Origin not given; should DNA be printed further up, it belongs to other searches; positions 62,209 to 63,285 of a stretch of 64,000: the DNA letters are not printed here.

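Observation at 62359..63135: Unassigned 258-aa protein wedged between the MTase and vsr (possible second nuclease or specificity/control factor)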

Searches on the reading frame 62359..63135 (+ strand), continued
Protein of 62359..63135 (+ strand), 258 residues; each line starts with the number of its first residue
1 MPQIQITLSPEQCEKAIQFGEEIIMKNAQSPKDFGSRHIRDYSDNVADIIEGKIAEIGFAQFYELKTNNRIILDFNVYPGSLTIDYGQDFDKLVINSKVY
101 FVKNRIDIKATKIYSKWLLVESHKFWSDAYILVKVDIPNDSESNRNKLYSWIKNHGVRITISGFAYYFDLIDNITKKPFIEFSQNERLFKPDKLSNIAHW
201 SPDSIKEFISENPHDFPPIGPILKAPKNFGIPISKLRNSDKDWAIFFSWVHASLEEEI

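Call 40: search_dna_similar(query=L015:2184-3194:+, collection=plasmids, mode=protein, max_evalue=0.001)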
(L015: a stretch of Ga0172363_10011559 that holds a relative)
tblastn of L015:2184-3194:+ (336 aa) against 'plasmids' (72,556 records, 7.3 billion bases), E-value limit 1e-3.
Records with a match: 3; places in all: 3; records where one place covers at least 80% of the query: 0.
Best place of each record, by identity: <60% 3.
By first word of the organism name: Thermus 3.
By predicted mobility (MOB-suite, as given by PLSDB): non-mobilizable 3.
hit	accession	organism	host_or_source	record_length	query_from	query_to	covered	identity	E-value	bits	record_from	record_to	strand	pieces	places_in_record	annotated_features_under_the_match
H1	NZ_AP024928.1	Thermus thermophilus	-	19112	60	323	79%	31.0%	5e-22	104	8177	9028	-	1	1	hypothetical protein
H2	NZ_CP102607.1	Thermus sp. PS18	water and sediments mix sampled in hot ...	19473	39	201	49%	38.8%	3e-25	114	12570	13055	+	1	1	hypothetical protein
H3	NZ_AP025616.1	Thermus thermophilus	-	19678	58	198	42%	41.8%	7e-22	103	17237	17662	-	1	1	hypothetical protein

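Call 41: search_dna_similar(query=window:62359-63135:+, collection=plasmids, mode=protein, max_evalue=0.01)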
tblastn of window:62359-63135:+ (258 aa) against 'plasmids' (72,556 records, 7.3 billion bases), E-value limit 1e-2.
Records with a match: 1; places in all: 1; records where one place covers at least 80% of the query: 0.
Best place of each record, by identity: <60% 1.
By first word of the organism name: Thermus 1.
By predicted mobility (MOB-suite, as given by PLSDB): non-mobilizable 1.
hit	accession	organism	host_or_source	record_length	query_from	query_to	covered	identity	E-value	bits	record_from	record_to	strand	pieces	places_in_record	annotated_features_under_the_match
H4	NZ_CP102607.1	Thermus sp. PS18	water and sediments mix sampled in hot ...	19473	33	141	42%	32.7%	4e-7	58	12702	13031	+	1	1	hypothetical protein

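Call 42: search_dna_similar(query=window:62359-63135:+, collection=phages, mode=protein, max_evalue=0.01)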
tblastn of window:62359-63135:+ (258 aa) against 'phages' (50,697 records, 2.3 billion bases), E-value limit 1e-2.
No match.

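Call 46: get_annotated_region(hit=H4, flank=4000)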
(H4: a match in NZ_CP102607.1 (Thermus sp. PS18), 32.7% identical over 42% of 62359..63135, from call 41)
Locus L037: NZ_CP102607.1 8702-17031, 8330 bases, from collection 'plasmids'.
description: Thermus sp. PS18 plasmid pPS18, complete sequence
organism: Thermus sp. PS18 (NCBI taxid 2849039)
taxonomy: Bacteria; Deinococcota; Deinococci; Thermales; Thermaceae; Thermus; Thermus sp. PS18
host: -; source: water and sediments mix sampled in hot spring,hot spring; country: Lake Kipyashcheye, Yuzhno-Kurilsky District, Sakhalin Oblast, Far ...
typing (MOB-suite, as given by PLSDB): non-mobilizable; replicon rep_cluster_193
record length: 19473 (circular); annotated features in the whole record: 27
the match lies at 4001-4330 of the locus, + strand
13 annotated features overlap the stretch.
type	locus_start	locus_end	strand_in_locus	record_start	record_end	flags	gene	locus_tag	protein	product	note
CDS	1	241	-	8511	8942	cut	-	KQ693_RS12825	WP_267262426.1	hypothetical protein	-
CDS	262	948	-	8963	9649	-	-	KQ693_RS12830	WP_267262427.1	TolC family protein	GO:0055085 - transmembrane transport [Evidence IEA]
CDS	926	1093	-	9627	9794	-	-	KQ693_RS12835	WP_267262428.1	hypothetical protein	-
CDS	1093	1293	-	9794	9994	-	-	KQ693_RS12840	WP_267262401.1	hypothetical protein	-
CDS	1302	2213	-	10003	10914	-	-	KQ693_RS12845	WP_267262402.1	ATP-binding protein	-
CDS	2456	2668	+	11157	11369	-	-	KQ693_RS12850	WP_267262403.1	helix-turn-helix domain-containing protein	-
CDS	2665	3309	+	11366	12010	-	-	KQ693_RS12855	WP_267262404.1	ParA family protein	-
CDS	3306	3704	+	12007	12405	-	-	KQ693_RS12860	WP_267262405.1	ATPase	-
CDS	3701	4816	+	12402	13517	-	-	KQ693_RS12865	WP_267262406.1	hypothetical protein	-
CDS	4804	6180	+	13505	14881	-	-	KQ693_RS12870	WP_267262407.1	DNA cytosine methyltransferase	-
CDS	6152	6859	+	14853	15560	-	-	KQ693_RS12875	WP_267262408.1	hypothetical protein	-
CDS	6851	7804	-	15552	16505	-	-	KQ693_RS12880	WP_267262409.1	tyrosine-type recombinase/integrase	GO:0015074 - DNA integration [Evidence IEA]; GO:0006310 - DNA recombination [Evidence IEA]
CDS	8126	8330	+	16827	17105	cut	-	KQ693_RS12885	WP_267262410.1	helix-turn-helix domain-containing protein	-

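Call 57: search_protein_families(library=pfam, proteins=[L021:6634-8319:+, L021:8570-9313:-, L021:9310-10068:-, L021:10752-11243:-, L021:12451-13338:+, L021:13368-14276:-, L031:7283-8137:+, L031:8431-9369:-, L031:10753-11436:+, L031:11702-12172:+], max_evalue=0.001)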
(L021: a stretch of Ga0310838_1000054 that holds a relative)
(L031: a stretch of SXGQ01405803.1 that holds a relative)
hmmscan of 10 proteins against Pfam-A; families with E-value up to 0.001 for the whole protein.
L021:6634-8319:+ (561 aa): 3 families
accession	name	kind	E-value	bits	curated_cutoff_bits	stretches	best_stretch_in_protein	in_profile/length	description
PF01368.27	DHH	-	2.9e-23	82.9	28.1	1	43-216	1-125/125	DHH family, N-terminal domain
PF17768.7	RecJ_OB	-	5e-21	75.2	27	1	446-555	2-107/107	RecJ OB domain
PF02272.25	DHHA1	-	2.9e-15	57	25.9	1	337-430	4-100/102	DHHA1 domain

L021:8570-9313:- (247 aa): 0 families

L021:9310-10068:- (252 aa): 0 families

L021:10752-11243:- (163 aa): 0 families

L021:12451-13338:+ (295 aa): 1 family
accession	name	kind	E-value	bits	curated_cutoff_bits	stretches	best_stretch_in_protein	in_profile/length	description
PF05406.20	WGR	-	5.4e-06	26.9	22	1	26-93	11-76/79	WGR domain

L021:13368-14276:- (302 aa): 0 families

L031:7283-8137:+ (284 aa): 0 families

L031:8431-9369:- (312 aa): 0 families

L031:10753-11436:+ (227 aa): 1 family
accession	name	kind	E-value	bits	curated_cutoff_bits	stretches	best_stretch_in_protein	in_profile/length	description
PF05866.16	RusA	-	4.7e-16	60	22.8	1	112-212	2-116/124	Endodeoxyribonuclease RusA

L031:11702-12172:+ (156 aa): 0 families

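Call 58: search_protein_families(library=pfam, proteins=[L009:2-1543:+, L009:1592-1888:+, L014:1511-3052:-, L014:1119-1478:-, L014:3330-4781:-, L030:1165-1833:+, L023:1385-1963:+, L029:2-1066:+, L029:1072-2031:+, L029:2028-2651:+], max_evalue=0.001)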
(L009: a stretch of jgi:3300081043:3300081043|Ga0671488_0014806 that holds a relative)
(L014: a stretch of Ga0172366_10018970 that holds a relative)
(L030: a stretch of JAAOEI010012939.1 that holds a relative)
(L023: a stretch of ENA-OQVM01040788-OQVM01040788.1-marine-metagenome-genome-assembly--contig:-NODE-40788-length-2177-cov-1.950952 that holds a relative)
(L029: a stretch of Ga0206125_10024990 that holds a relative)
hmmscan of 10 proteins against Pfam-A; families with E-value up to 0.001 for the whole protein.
L009:2-1543:+ (513 aa): 0 families

L009:1592-1888:+ (98 aa): 0 families

L014:1511-3052:- (513 aa): 0 families

L014:1119-1478:- (119 aa): 0 families

L014:3330-4781:- (483 aa): 40 families (the best 25 are shown)
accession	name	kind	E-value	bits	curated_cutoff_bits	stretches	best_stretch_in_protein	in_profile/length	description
PF00515.34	TPR_1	-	2.5e-133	429.5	27.8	13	243-276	1-34/34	Tetratricopeptide repeat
PF07719.23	TPR_2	-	3.1e-108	345.5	27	13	277-309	1-33/34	Tetratricopeptide repeat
PF13181.12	TPR_8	-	4.2e-100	320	25.7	12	345-377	1-33/34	Tetratricopeptide repeat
PF13431.12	TPR_17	-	1.4e-98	315.5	24.4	12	59-92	1-34/34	Tetratricopeptide repeat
PF13414.12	TPR_11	-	3.6e-93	305.5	26.8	11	120-155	7-42/42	TPR repeat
PF13432.12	TPR_16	-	5.9e-74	244.4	32.7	9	119-175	9-65/65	Tetratricopeptide repeat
PF13428.12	TPR_14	-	4.8e-58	188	23.5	7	278-318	2-42/44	Tetratricopeptide repeat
PF13424.12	TPR_12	-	1.3e-50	169.9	30.1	5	108-171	5-75/77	Tetratricopeptide repeat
PF13371.12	TPR_9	-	2.6e-47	159.2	35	9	254-310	6-62/73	Tetratricopeptide repeat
PF01239.28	PPTA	-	1.5e-46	153.5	29.5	0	19-48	1-30/32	Protein prenyltransferase alpha subunit repeat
PF14559.12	TPR_19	-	1.6e-40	137.7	25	5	121-178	5-62/68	Tetratricopeptide repeat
PF13174.12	TPR_6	-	9.5e-29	98.5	26.3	0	108-139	2-32/33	Tetratricopeptide repeat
PF13374.12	TPR_10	-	3.1e-28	97.3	27.5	0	76-100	7-31/42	Tetratricopeptide repeat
PF13176.12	TPR_7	-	2e-27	93.3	27.9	0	279-310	1-34/36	Tetratricopeptide repeat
PF23914.1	TPR_CcmH_CycH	-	2.9e-26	92.6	42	0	409-454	46-91/158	Cytochrome c-type biogenesis protein H TPR domain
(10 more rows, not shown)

L030:1165-1833:+ (222 aa): 0 families

L023:1385-1963:+ (192 aa): 1 family
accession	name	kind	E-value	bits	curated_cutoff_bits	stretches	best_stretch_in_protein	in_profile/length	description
PF11867.13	T1RH-like_C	-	1.1e-79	268.6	26.8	1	1-188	141-328/329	Type I restriction enzyme HindI endonuclease subunit-like, C-terminal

L029:2-1066:+ (354 aa): 0 families

L029:1072-2031:+ (319 aa): 0 families

L029:2028-2651:+ (207 aa): 1 family
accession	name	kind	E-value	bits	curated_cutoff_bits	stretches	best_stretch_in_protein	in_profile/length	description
PF19866.4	DUF6339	-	1.6e-09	38.2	23.2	1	63-190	7-140/175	Family of unknown function (DUF6339)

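Call 59: search_protein_representatives(alignment_id=A1)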
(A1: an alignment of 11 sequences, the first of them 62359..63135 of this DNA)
Query: 11 sequences, 258 profile positions. Proteins with E-value up to 0.001 (for the whole library): 358; up to 1e-10: 166; up to 1e-30: 76. The best 150 are listed.
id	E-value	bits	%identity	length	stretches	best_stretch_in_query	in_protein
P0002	1.2e-121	421.2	-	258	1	1-257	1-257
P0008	7.0e-99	346.5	-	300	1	3-256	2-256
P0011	8.4e-98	343.0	-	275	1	4-257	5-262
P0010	8.4e-95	333.1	-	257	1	3-257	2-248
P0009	4.8e-93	327.4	-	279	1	5-256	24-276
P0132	6.7e-86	303.9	-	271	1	4-255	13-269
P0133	1.0e-85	303.4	-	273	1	6-257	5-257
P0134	6.2e-82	290.9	-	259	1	4-256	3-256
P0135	4.9e-78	278.2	-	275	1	5-256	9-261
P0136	7.1e-78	277.6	-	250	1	5-256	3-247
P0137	8.7e-75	267.5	-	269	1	5-257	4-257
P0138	1.9e-74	266.4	-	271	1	3-256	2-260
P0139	1.9e-68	246.8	-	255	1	6-253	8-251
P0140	3.2e-67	242.7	-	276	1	4-252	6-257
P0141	2.3e-62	226.8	-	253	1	5-254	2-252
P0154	3.6e-50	186.9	-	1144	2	7-253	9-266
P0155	3.1e-49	183.8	-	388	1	5-253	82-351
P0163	1.6e-46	174.9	-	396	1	5-253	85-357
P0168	1.9e-44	168.1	-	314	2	7-189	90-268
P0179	9.0e-40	152.8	-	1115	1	6-254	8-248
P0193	2.3e-33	131.8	-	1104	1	6-248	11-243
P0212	1.8e-26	109.2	-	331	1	6-249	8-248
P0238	6.2e-19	84.5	-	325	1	5-140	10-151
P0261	6.7e-14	68.0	-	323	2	5-142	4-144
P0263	1.9e-13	66.6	-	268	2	3-155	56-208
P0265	2.4e-13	66.2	-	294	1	7-171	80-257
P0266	2.4e-13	66.2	-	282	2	6-168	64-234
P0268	8.5e-13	64.4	-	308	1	5-172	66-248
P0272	2.6e-12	62.8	-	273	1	5-170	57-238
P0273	2.8e-12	62.7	-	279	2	31-176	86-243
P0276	6.9e-12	61.4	-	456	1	6-124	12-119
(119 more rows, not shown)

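Call 60: search_protein_families(library=pfam, proteins=[P0154, P0179, P0193, P0155, P0163, P0168, P0276, P0212], max_evalue=0.001)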
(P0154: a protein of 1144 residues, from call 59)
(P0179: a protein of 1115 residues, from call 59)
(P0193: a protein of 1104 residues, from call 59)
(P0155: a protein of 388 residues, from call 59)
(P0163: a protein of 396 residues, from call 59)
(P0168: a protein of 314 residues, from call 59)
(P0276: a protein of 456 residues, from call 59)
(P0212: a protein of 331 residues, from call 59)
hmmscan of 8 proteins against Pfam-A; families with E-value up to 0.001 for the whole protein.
P0154 (1144 aa): 6 families
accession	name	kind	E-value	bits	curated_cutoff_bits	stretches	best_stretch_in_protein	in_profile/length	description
PF00580.27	UvrD-helicase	-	3.9e-48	164.9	23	1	424-723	4-267/271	UvrD/REP helicase N-terminal domain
PF13361.12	UvrD_C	-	5.7e-23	82.3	25.6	1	737-1125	2-349/350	UvrD-like helicase C-terminal domain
PF13245.12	AAA_19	-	3.7e-18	66.4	25.1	1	427-712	3-134/134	AAA domain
PF13538.12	UvrD_C_2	-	1.1e-10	41.7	27.4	2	1030-1051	2-23/52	UvrD-like helicase C-terminal domain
PF13604.12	AAA_30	-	9.4e-05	22.7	27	0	638-706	67-127/191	AAA domain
PF01443.25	Viral_helicase1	-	0.00043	20.6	21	0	650-711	43-101/228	Viral superfamily 1 RNA helicase core domain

P0179 (1115 aa): 6 families
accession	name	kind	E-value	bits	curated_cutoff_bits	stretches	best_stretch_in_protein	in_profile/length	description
PF00580.27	UvrD-helicase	-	7.6e-44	150.9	23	1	399-686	12-263/271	UvrD/REP helicase N-terminal domain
PF13361.12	UvrD_C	-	1.9e-25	90.5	25.6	1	703-1100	1-347/350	UvrD-like helicase C-terminal domain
PF13245.12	AAA_19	-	7.9e-18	65.4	25.1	1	394-679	5-134/134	AAA domain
PF13538.12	UvrD_C_2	-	4.2e-10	39.8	27.4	0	1080-1099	33-52/52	UvrD-like helicase C-terminal domain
PF01443.25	Viral_helicase1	-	2.3e-08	34.6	21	0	1067-1099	195-227/228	Viral superfamily 1 RNA helicase core domain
PF13087.12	AAA_12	-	0.00052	20.1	27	0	936-1099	84-191/195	AAA domain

P0193 (1104 aa): 6 families
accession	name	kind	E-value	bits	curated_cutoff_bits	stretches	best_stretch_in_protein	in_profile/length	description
PF00580.27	UvrD-helicase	-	2.5e-46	159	23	1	381-674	10-269/271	UvrD/REP helicase N-terminal domain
PF13361.12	UvrD_C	-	6.5e-27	95.3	25.6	1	686-1073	2-347/350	UvrD-like helicase C-terminal domain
PF13245.12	AAA_19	-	5.5e-16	59.4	25.1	1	380-661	6-134/134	AAA domain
PF13538.12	UvrD_C_2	-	1.2e-12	47.9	27.4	2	1049-1072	27-52/52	UvrD-like helicase C-terminal domain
PF00270.35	DEAD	-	0.00031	21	26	0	379-479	8-108/167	DEAD/DEAH box helicase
PF01443.25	Viral_helicase1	-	0.00046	20.5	21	0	972-1000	178-198/228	Viral superfamily 1 RNA helicase core domain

P0155 (388 aa): 0 families

P0163 (396 aa): 0 families

P0168 (314 aa): 0 families

P0276 (456 aa): 1 family
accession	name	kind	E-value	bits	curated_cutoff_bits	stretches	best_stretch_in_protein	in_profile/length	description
PF00145.23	DNA_methylase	-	3.9e-78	263.6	22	1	142-451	2-323/324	C-5 cytosine-specific DNA methylase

P0212 (331 aa): 0 families

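Call 69: fold_search(model_id=the predicted structure, library=pdb)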
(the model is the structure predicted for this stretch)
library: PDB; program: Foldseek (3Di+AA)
matches with E <= 10: 79; with E <= 0.001: 0
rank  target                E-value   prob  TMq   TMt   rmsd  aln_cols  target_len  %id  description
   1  5u89_A                4.1e-01  0.02  0.13  0.05  20.4       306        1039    9  Crystal structure of a cross-module fragment from the dimodular NRPS DhbF (released 2017-05-10)
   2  6m7g_B                1.1e+00  0.02  0.13  0.17  16.5       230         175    8  Crystal structure of ArsN, N-acetyltransferase with substrate phosphinothricin from Pseudomonas putida KT2440 (released 2019-04-24)
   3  6rfl_C                1.3e+00  0.02  0.16  0.14  21.9       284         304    7  Structure of the complete Vaccinia DNA-dependent RNA polymerase complex (released 2019-12-11)
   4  8p5x_A                1.5e+00  0.03  0.19  0.07  17.1       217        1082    9  Single particle cryo-EM structure of the complex between Corynebacterium glutamicum homohexameric 2-oxoglutarate dehyd (released 2023-08-16)
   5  8p5t_A                1.8e+00  0.03  0.19  0.07  17.1       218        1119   10  Single particle cryo-EM structure of the homohexameric 2-oxoglutarate dehydrogenase OdhA from Corynebacterium glutamic (released 2023-08-16)
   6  9ebw_C                2.0e+00  0.01  0.12  0.08  15.1       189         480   13  Chimeric fluorescence biosensor formed from a lactate-binding protein and GFP, bound to lactate (released 2025-03-19)
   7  4o5m_A                2.0e+00  0.01  0.09  0.08  15.4       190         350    8  X-ray Crystal Structure of Isovaleryl-CoA Dehydrogenase from Brucella suis (released 2014-01-01)
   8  2wcw_D                2.3e+00  0.06  0.19  0.33   6.1        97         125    9  1.6A resolution structure of Archaeoglobus fulgidus Hjc, a Holliday junction resolvase from an archaeal hyperthermophi (released 2009-03-24)
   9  9l8m_A                2.5e+00  0.01  0.10  0.05  18.7       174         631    9  Structure of SID-1 in complex with dsRNA (released 2026-01-21)
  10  1gef_B                2.6e+00  0.11  0.22  0.43   6.0       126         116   14  Crystal structure of the archaeal holliday junction resolvase HJC (released 2001-03-21)
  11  2wcw_A                2.6e+00  0.06  0.18  0.31   6.6        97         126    9  1.6A resolution structure of Archaeoglobus fulgidus Hjc, a Holliday junction resolvase from an archaeal hyperthermophi (released 2009-03-24)
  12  2wiw_A                2.6e+00  0.03  0.17  0.29   6.4        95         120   10  Crystal structures of Holliday junction resolvases from Archaeoglobus fulgidus bound to DNA substrate (released 2009-05-26)
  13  4o5m_C                2.6e+00  0.01  0.11  0.09  14.1       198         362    9  X-ray Crystal Structure of Isovaleryl-CoA Dehydrogenase from Brucella suis (released 2014-01-01)
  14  7kpr_A                2.8e+00  0.05  0.17  0.11  15.7       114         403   11  Structure of wild-type PPM1H phosphatase at 3.1 Angstrom resolution (released 2021-08-04)
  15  6m7g_H                2.8e+00  0.01  0.13  0.17  16.5       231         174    7  Crystal structure of ArsN, N-acetyltransferase with substrate phosphinothricin from Pseudomonas putida KT2440 (released 2019-04-24)
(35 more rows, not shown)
